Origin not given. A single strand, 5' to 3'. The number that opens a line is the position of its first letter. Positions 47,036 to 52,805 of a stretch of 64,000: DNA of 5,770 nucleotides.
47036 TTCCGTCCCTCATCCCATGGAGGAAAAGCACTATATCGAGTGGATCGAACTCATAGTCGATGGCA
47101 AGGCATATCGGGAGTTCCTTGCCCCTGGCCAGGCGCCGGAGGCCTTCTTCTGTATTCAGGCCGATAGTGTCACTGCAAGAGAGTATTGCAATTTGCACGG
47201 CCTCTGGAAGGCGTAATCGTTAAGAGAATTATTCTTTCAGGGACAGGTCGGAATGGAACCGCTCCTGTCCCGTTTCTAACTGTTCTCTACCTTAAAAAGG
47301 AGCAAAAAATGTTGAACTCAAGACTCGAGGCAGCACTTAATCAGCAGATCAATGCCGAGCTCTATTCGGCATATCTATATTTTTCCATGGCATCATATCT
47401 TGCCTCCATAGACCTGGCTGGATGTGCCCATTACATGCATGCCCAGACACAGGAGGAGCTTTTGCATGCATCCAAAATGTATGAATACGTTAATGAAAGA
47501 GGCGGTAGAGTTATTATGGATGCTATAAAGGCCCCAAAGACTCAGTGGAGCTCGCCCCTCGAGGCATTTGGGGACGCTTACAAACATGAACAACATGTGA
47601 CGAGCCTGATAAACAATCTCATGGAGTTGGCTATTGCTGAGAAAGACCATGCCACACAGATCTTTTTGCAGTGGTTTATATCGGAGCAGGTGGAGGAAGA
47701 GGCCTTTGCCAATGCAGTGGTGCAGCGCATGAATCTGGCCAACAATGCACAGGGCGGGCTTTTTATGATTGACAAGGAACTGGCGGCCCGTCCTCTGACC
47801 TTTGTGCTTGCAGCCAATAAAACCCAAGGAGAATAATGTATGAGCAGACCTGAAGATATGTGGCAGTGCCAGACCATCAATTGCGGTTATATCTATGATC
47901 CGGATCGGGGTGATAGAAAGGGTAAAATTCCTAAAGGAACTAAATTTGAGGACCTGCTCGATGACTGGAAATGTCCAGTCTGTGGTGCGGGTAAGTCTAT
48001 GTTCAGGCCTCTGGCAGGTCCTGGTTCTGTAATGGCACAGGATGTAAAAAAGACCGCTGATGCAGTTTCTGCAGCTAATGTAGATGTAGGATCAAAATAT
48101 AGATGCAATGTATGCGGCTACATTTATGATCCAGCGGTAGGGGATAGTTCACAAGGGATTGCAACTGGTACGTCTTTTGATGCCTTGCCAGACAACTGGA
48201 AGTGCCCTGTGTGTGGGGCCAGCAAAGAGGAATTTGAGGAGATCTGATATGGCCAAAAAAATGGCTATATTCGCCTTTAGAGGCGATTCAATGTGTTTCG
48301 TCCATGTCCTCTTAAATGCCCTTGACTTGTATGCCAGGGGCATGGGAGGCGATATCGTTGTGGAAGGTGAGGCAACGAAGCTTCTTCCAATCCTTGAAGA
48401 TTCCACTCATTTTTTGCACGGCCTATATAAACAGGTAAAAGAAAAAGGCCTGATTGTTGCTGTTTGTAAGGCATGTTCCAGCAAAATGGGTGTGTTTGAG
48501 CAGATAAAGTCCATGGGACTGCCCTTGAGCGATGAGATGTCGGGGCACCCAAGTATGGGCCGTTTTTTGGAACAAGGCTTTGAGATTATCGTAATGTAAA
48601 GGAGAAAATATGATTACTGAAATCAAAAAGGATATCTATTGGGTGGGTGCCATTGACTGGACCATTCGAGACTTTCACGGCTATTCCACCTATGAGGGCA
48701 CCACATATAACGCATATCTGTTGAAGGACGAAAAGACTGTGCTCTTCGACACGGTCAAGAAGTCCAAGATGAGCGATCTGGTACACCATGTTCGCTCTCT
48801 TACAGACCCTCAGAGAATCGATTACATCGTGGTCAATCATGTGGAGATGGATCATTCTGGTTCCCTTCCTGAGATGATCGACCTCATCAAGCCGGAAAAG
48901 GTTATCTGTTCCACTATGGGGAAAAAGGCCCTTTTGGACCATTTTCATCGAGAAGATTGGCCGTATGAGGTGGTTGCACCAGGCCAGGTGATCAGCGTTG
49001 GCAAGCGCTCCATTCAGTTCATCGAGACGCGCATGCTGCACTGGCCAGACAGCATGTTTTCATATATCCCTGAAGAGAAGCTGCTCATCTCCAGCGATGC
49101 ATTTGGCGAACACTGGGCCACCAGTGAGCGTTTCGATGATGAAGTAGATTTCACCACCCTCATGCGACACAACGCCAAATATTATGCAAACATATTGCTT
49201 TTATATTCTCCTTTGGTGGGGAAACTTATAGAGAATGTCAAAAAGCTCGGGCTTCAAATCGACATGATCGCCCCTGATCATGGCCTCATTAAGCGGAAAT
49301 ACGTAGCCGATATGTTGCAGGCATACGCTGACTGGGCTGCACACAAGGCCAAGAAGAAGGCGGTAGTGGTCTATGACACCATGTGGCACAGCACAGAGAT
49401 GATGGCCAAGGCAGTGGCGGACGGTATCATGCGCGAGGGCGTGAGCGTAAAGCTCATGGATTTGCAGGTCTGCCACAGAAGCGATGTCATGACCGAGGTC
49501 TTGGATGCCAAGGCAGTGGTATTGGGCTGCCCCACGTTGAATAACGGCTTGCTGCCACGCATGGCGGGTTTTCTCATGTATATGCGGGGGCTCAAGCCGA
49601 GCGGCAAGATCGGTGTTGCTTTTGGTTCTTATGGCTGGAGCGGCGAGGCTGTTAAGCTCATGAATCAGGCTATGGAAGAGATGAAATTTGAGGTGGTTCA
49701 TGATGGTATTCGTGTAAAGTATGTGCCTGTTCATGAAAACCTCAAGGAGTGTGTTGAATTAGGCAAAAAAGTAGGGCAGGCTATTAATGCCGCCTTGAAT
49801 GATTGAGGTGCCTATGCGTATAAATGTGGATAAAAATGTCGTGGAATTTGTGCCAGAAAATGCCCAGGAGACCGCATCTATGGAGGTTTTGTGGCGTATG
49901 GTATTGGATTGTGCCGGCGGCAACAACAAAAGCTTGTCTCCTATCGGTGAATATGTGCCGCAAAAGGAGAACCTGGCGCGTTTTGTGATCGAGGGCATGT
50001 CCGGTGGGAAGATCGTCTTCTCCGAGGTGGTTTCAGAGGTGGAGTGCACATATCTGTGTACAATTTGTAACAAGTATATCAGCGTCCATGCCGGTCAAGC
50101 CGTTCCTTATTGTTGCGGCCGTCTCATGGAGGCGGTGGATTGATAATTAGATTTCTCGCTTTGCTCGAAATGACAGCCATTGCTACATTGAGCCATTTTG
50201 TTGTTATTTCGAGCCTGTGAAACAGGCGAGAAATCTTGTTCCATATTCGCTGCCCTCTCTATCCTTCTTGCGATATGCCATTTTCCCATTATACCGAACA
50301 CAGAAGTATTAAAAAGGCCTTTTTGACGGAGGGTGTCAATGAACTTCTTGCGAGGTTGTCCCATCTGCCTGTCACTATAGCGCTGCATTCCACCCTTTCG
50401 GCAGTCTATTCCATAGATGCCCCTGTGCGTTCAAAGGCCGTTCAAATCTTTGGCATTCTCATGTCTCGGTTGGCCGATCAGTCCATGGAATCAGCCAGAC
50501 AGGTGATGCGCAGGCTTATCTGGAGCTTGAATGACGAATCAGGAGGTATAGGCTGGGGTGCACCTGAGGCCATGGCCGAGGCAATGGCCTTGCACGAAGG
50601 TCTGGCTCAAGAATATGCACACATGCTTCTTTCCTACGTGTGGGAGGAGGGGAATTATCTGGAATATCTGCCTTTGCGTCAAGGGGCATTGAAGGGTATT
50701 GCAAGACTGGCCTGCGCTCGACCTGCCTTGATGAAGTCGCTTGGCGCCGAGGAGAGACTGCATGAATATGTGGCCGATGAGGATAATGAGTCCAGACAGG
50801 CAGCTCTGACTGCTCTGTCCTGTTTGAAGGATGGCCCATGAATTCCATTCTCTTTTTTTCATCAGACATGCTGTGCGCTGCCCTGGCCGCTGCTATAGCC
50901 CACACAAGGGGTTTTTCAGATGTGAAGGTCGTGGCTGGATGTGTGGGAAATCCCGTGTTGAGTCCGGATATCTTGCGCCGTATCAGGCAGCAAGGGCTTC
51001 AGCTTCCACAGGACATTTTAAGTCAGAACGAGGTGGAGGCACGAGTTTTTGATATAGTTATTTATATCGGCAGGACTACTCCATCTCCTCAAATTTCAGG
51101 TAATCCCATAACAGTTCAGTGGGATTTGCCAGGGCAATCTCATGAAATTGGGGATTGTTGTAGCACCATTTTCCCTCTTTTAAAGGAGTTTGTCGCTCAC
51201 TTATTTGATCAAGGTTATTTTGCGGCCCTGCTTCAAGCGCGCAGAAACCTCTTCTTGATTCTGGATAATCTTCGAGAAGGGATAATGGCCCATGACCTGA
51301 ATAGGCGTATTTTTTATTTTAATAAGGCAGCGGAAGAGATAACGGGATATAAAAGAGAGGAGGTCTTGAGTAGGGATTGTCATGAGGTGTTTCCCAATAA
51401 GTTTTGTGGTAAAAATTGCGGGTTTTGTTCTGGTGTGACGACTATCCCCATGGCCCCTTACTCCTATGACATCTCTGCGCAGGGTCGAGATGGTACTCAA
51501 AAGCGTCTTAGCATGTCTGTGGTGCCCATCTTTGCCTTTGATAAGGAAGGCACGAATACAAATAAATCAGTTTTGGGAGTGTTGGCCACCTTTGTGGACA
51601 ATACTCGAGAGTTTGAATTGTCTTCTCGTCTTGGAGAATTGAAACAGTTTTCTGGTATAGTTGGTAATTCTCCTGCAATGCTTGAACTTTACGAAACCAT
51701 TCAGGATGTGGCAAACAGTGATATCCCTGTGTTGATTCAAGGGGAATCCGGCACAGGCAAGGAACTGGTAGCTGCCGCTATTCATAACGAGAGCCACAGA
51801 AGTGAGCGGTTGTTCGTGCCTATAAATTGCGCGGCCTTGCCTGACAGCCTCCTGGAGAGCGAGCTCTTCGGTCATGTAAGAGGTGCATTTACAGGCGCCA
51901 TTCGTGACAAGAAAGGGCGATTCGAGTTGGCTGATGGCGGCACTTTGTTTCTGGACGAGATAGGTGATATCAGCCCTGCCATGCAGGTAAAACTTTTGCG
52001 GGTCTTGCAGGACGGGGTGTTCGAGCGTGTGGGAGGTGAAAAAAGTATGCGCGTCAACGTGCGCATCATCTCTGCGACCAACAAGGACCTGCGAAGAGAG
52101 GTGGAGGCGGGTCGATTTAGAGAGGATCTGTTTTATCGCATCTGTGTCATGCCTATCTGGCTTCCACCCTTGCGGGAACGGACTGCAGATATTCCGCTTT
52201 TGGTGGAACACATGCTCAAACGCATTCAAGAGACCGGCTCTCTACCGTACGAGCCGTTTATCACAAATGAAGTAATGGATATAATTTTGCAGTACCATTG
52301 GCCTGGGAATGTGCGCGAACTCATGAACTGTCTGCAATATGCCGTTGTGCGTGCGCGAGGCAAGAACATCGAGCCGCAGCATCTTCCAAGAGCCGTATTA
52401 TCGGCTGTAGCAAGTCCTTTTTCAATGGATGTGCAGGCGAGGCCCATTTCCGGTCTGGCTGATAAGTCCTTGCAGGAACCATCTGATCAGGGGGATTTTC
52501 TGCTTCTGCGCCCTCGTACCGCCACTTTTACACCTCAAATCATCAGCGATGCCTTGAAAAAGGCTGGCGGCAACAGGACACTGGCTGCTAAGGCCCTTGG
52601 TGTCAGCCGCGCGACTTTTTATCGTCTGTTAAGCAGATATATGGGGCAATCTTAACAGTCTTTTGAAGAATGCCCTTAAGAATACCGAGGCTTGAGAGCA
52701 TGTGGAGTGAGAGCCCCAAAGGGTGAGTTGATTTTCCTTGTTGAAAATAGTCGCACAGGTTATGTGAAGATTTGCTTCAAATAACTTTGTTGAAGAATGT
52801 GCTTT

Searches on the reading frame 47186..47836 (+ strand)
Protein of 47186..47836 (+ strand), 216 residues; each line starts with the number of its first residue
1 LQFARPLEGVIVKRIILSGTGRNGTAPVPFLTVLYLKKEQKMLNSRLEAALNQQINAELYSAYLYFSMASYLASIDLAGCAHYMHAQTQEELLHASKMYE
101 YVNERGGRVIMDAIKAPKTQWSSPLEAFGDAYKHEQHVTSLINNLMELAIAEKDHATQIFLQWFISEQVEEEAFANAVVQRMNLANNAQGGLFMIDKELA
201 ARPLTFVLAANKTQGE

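Call 49: search_protein_families(library=pfam, proteins=[window:47186-47836:+], max_evalue=0.00001)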
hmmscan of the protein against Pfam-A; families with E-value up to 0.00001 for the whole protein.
window:47186-47836:+ (216 aa): 1 family
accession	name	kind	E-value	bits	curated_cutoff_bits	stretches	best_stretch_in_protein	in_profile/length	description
PF00210.30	Ferritin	-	1.8e-41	141.8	24.5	1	49-184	2-141/142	Ferritin-like domain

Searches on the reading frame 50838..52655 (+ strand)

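Call 49: search_protein_families(library=pfam, proteins=[window:50838-52655:+], max_evalue=0.00001)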
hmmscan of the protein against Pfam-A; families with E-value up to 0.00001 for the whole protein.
window:50838-52655:+ (605 aa): 8 families
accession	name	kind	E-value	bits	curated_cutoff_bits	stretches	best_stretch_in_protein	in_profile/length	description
PF00158.32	Sigma54_activat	-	8.1e-73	244.1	20.2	1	274-440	1-167/168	Sigma-54 interaction domain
PF14532.12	Sigma54_activ_2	-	4.5e-24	85.7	25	1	275-445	1-138/138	Sigma-54 interaction domain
PF25601.1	AAA_lid_14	-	1.4e-21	76.5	27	1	446-523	1-77/87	AAA+ ATPase lid domain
PF00989.32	PAS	-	4.5e-10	40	22.6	1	139-187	4-52/113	PAS fold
PF13426.13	PAS_9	-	1.3e-08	35.5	27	1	148-256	3-102/103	PAS domain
PF02954.25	HTH_8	-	1.5e-08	34.7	22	1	567-601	8-42/42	Bacterial regulatory protein, Fis family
PF07728.20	AAA_5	-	3.6e-07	30.7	22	1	297-416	1-123/139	AAA domain (dynein-related subfamily)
PF13188.13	PAS_8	-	7.1e-07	29.3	21.8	1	141-187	6-49/65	PAS domain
